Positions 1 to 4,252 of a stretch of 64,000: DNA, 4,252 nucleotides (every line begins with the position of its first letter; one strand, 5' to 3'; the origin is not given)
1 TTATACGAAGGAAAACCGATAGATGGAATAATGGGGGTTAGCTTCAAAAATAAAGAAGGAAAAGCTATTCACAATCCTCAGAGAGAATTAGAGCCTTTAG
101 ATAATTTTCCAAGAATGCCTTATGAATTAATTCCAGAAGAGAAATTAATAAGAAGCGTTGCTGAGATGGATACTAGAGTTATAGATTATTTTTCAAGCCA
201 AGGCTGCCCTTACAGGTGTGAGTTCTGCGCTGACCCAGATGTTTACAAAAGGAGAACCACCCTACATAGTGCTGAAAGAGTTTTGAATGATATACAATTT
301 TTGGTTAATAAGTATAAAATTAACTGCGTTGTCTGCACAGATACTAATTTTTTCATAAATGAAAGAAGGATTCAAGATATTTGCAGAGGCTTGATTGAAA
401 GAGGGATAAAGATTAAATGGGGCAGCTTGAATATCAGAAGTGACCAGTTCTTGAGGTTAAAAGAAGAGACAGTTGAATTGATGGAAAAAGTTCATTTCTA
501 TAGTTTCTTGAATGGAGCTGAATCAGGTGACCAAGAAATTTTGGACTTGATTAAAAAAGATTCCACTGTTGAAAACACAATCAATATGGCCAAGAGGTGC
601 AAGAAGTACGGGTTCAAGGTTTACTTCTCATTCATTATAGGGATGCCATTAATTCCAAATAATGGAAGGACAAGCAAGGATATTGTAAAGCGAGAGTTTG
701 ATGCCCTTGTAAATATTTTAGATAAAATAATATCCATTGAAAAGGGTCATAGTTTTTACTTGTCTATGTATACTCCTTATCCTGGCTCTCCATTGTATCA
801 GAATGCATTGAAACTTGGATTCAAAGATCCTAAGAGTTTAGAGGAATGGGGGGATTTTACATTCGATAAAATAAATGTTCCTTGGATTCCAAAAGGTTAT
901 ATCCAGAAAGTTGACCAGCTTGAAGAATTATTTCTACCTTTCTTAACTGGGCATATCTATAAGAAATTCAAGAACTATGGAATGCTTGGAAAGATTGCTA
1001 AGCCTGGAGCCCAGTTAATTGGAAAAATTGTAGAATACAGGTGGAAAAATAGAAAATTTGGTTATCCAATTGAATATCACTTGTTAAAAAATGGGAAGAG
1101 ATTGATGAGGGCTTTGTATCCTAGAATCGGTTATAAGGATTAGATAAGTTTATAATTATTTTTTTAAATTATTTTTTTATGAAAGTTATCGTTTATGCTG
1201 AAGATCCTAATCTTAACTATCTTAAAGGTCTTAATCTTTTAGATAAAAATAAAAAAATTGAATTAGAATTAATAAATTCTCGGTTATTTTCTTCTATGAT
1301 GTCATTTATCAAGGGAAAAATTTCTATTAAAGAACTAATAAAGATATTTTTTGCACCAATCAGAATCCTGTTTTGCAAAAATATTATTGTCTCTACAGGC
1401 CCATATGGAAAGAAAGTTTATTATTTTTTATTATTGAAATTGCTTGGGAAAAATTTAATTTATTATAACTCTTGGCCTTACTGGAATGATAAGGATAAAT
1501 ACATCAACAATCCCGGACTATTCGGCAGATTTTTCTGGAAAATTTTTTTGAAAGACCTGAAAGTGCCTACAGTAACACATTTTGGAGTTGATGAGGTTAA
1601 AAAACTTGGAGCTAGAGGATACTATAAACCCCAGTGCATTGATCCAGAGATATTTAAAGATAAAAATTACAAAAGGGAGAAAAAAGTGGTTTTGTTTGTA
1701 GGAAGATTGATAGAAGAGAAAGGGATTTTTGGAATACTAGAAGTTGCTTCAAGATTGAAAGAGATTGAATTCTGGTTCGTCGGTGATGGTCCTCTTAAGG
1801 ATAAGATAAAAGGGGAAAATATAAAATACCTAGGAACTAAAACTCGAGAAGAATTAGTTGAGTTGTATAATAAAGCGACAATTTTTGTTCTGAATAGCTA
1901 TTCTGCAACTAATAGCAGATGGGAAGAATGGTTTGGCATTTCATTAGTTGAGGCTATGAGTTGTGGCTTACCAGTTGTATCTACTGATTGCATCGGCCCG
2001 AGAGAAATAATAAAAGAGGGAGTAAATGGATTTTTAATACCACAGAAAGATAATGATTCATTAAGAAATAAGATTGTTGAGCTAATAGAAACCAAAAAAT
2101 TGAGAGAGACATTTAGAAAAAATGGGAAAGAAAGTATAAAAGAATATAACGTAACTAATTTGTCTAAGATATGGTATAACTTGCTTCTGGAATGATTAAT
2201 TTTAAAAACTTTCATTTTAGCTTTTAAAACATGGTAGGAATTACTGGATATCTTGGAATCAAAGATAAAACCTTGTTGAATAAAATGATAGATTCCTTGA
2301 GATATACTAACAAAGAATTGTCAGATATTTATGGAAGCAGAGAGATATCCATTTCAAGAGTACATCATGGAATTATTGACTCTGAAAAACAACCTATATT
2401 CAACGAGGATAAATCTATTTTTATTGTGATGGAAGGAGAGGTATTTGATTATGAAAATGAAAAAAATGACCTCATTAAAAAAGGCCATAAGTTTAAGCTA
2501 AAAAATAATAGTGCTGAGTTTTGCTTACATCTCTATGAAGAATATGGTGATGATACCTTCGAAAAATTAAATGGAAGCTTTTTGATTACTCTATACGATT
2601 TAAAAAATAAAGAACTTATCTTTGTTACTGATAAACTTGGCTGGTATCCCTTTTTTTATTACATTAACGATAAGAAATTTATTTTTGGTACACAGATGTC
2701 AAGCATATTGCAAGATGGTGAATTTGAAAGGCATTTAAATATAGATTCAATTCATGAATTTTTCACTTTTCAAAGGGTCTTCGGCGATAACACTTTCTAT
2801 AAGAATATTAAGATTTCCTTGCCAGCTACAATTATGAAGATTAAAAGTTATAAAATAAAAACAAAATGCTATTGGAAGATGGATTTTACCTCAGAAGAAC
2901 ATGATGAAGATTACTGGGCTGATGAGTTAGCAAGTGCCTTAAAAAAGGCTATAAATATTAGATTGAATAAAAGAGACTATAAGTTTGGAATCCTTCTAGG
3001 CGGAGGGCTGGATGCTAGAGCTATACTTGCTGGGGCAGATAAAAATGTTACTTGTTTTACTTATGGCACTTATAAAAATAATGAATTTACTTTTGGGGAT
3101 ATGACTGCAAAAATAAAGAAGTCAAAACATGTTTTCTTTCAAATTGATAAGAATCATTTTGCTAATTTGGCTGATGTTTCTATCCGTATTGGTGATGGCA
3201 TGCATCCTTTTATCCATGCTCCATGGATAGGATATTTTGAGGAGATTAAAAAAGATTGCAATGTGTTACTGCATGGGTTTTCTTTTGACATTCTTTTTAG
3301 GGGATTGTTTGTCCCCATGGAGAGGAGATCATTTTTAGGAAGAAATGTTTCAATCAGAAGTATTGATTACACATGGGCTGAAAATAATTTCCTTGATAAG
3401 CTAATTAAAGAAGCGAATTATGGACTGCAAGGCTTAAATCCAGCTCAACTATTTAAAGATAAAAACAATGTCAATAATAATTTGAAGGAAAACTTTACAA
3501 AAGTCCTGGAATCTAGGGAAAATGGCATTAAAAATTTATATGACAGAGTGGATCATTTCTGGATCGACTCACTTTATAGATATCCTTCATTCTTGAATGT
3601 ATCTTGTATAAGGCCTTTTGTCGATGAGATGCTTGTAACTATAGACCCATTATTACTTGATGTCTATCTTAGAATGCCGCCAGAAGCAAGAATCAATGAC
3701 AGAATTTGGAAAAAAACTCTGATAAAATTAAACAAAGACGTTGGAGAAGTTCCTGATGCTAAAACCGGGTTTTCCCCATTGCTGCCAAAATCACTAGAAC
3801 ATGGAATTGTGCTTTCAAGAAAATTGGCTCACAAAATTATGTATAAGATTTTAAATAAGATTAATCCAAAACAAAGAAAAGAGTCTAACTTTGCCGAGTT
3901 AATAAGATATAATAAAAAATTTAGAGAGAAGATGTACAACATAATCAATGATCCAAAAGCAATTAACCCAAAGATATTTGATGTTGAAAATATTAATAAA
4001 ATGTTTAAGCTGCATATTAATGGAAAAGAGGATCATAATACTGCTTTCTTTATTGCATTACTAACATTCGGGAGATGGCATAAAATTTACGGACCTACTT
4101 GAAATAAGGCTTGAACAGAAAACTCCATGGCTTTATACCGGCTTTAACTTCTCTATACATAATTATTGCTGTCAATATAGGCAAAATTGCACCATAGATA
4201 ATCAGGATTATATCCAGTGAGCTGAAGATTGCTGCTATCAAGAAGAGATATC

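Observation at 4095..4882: CDP-alcohol phosphatidyltransferase next to a CMP-phosphonate pathway, with a homopolymer frameshift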

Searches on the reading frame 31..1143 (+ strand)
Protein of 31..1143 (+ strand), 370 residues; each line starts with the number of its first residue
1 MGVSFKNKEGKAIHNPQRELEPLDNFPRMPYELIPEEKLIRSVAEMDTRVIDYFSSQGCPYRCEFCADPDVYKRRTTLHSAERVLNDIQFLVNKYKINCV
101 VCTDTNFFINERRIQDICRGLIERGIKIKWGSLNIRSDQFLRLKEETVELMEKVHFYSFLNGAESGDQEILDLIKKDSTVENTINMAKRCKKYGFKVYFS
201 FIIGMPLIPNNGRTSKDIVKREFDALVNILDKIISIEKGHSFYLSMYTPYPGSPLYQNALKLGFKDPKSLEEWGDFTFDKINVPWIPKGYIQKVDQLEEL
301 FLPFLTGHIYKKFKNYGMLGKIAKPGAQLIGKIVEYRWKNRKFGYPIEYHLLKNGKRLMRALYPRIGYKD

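Call 5: search_protein_families(library=pfam, proteins=[window:31-1143:+], max_evalue=0.01)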
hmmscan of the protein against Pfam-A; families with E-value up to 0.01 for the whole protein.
window:31-1143:+ (370 aa): 1 family
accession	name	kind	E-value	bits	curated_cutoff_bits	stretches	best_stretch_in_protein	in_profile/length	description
PF04055.27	Radical_SAM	-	6.2e-17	62.7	29.5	1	55-206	3-152/166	Radical SAM superfamily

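Call 6: search_protein_families(library=ncbifam, proteins=[window:31-1143:+], max_evalue=0.01)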
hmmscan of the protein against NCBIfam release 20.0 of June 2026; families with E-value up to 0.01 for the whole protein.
window:31-1143:+ (370 aa): 24 families
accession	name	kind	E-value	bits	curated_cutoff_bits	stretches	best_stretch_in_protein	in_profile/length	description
TIGR03471.1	HpnJ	equivalog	8.6e-29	100.7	577.6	1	2-292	147-422/472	hopanoid biosynthesis associated radical SAM protein HpnJ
TIGR02026.1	BchE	equivalog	4.1e-20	72.1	481.35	1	20-259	167-387/497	magnesium-protoporphyrin IX monomethyl ester anaerobic oxidative cyclase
TIGR04479.1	bcpD_PhpK_rSAM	subfamily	5.5e-20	71.2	600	1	50-206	241-392/504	PhpK family radical SAM P-methyltransferase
NF050148.1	rSAM_ApyD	equivalog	6e-17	61.3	750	1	2-258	156-392/645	RiPP biosynthesis radical SAM protein ApyD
TIGR04385.1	B12_rSAM_cofa1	equivalog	9.5e-17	61.3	450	1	55-219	200-361/438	B12 lower ligand biosynthesis radical SAM protein BzaD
NF033070.1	rSAM_AprD4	equivalog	1.6e-15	57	500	1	48-266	194-397/456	AprD4 family radical SAM diol-dehydratase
TIGR04072.2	rSAM_ladder_B12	equivalog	1.4e-14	53.6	360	1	49-261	179-374/443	lipid biosynthesis B12-binding/radical SAM protein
NF040542.1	rSAM_RCCLKC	equivalog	9.8e-13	48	450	1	50-211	180-338/423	arsinothricin biosynthesis radical SAM protein ArsL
NF038361.1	rSAM_Sden_1168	equivalog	9.9e-13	47.5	575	1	8-218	234-441/560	Sden_1168 family B12-binding radical SAM P-methyltransferase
TIGR04014.1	B12_SAM_MJ_0865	equivalog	1e-12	47.6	360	1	3-208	121-321/434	methyl-coenzyme M reductase glutamine C-methyltransferase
TIGR04013.1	B12_SAM_MJ_1487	hypoth_equivalog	1.8e-11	43.5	251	1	56-257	157-355/382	TIGR04013 family B12-binding domain/radical SAM domain-containing protein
TIGR04367.1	HpnR_B12_rSAM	equivalog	2.7e-11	42.7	650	1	56-204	192-334/490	hopanoid C-3 methylase HpnR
NF045585.1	rSAM_slr0320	equivalog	6.2e-09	34.9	775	1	55-218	240-402/511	photosystem II high light acclimation radical SAM protein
TIGR03975.1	rSAM_ocin_1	subfamily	3.8e-08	32.3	281.85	1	14-206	225-413/606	RiPP maturation radical SAM C-methyltransferase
TIGR04190.1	B12_SAM_Ta0216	equivalog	1.9e-07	30.1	500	1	54-272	223-440/554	TIGR04190 family B12-binding domain/radical SAM domain protein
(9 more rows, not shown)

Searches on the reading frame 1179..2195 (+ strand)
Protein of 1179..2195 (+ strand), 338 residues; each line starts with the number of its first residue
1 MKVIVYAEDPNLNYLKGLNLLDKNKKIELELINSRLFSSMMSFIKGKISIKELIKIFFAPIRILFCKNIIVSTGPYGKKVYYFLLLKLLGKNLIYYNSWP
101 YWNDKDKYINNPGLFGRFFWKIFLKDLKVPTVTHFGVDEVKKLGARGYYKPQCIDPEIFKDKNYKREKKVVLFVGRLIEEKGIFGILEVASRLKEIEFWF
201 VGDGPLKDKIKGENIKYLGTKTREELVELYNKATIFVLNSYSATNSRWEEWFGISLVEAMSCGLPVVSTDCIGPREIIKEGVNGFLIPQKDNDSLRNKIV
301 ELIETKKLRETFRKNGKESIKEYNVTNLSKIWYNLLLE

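Call 5: search_protein_families(library=pfam, proteins=[window:1179-2195:+], max_evalue=0.01)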
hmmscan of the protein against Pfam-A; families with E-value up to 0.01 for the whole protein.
window:1179-2195:+ (338 aa): 3 families
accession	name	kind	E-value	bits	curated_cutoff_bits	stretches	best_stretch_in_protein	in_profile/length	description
PF00534.26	Glycos_transf_1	-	5.7e-39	133.8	26.4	1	156-318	3-171/172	Glycosyl transferases group 1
PF13692.12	Glyco_trans_1_4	-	1.8e-30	106.5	27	1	169-304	2-141/142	Glycosyl transferases group 1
PF13524.12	Glyco_trans_1_2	-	5.4e-07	30.1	25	1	186-322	5-131/144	Glycosyl transferase-like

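Call 6: search_protein_families(library=ncbifam, proteins=[window:1179-2195:+], max_evalue=0.01)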
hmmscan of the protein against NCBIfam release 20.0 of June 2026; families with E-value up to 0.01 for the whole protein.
window:1179-2195:+ (338 aa): 36 families (the best 25 are shown)
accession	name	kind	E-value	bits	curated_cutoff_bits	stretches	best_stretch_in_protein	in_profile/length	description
NF047684.1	TeichurnBiosyTuaC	equivalog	3.9e-19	68.8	550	1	156-326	207-376/391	teichuronic acid biosynthesis protein TuaC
NF041876.1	EPS_EpsE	equivalog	1.4e-18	67.3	400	1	212-322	275-378/389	exopolysaccharide biosynthesis GT4 family glycosyltransferase EpsE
NF038298.1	EPS_HpsO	equivalog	5.9e-18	64.8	575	1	149-330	183-378/388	hormogonium polysaccharide biosynthesis glycosyltransferase HpsO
NF050056.1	ProtGlycPglH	equivalog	2.7e-16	59.6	600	1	158-336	170-350/354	GalNAc-alpha-(1->4)-GalNAc-alpha-(1->3)-diNAcBac-PP-undecaprenol alpha-1,4-N-acetyl-D-galactosaminyltransferase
NF047880.1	glyco_SdgA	exception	2.7e-16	59.2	800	1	165-336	312-487/488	serine-aspartate repeat adhesin O-glycosyltransferase SdgA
TIGR03999.1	thiol_BshA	equivalog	2.8e-16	59.4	273.7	1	162-326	193-360/375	N-acetyl-alpha-D-glucosaminyl L-malate synthase BshA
TIGR04157.1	glyco_rSAM_CFB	subfamily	7.4e-16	58.1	400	1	164-330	223-400/406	TIGR04157 family glycosyltransferase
NF050063.1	ProtGlycPglJ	equivalog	2.5e-14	53.3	500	1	161-330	187-357/363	N-acetylgalactosamine-N,N'-diacetylbacillosaminyl-diphospho-undecaprenol 4-alpha-N-acetylgalactosaminyltransferase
TIGR03088.1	stp2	hypoth_equivalog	9.9e-14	51.2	409.05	1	149-322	174-355/374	TIGR03088 family PEP-CTERM/XrtA system glycosyltransferase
TIGR02149.1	glgA_Coryne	subfamily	1.1e-13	51.1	302.4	1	155-321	191-371/391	glycogen synthase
NF047881.1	glyco_SdgB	exception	1.2e-13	50.6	800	1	195-336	352-493/496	serine-aspartate repeat adhesin O-glycosyltransferase SdgB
TIGR02472.1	sucr_P_syn_N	equivalog_domain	4.9e-13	48.7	576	1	244-322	345-423/439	sucrose-phosphate synthase, putative, glycosyltransferase domain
NF038229.1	Glyco4_Geo_Pelo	equivalog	1.2e-12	47.5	400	1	215-322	220-318/338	GPMC system family 4 glycosyltransferase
TIGR04005.1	wcaL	equivalog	2.5e-12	46.4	537.6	1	171-329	225-396/406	colanic acid biosynthesis glycosyltransferase WcaL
NF007396.0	PRK09922.1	equivalog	3.7e-12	45.8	385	1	163-323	177-342/361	lipopolysaccharide 1,6-galactosyltransferase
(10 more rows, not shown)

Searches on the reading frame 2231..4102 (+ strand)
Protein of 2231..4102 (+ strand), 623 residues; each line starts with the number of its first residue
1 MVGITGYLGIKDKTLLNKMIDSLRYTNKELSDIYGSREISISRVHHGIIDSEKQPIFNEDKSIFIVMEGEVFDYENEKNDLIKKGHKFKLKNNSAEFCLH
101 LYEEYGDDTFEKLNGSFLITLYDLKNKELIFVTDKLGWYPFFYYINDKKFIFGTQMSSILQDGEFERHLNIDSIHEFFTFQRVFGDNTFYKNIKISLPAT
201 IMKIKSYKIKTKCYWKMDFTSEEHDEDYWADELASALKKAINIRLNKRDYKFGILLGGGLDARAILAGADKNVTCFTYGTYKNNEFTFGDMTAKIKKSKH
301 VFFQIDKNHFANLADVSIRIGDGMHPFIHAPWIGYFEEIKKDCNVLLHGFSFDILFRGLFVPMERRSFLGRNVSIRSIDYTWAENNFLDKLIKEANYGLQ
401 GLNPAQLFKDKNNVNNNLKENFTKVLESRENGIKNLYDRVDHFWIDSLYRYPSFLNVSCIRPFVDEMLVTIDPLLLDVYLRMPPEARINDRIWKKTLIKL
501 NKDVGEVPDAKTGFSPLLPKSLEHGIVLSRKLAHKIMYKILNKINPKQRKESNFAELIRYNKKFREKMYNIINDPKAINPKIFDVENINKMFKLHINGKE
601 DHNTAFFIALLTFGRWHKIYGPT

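Call 5: search_protein_families(library=pfam, proteins=[window:2231-4102:+], max_evalue=0.01)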
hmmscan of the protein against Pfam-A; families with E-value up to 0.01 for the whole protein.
window:2231-4102:+ (623 aa): 3 families
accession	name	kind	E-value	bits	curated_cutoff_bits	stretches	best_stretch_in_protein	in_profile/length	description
PF13537.11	GATase_7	-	4.9e-24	85.1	25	1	47-160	7-122/123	Glutamine amidotransferase domain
PF13522.11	GATase_6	-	1.4e-17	64.3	27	1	50-154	26-129/130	Glutamine amidotransferase domain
PF00733.27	Asn_synthase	-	5.1e-11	43.3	21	1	232-390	1-174/354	Asparagine synthase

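Call 6: search_protein_families(library=ncbifam, proteins=[window:2231-4102:+], max_evalue=0.01)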
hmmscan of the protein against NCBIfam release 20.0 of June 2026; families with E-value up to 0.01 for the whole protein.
window:2231-4102:+ (623 aa): 5 families
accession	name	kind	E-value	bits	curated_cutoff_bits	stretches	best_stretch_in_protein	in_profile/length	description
TIGR01536.1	asn_synth_AEB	equivalog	1.2e-45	156.5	267.1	1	44-502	51-502/517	asparagine synthase (glutamine-hydrolyzing)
TIGR03108.1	eps_aminotran_1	hypoth_equivalog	5.7e-43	147.5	816.9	1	12-313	17-328/628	XrtA/PEP-CTERM system amidotransferase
TIGR03104.1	trio_amidotrans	equivalog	1.6e-38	132.3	570.1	1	2-360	2-381/589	N-acetylglutaminylglutamine amidotransferase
NF033535.1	lass_lactam_cya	exception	2e-29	102.7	525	1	11-269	15-276/668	lasso peptide isopeptide bond-forming cyclase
NF006949.0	PRK09431.1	equivalog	1e-24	87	499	1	1-161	1-167/554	asparagine synthase B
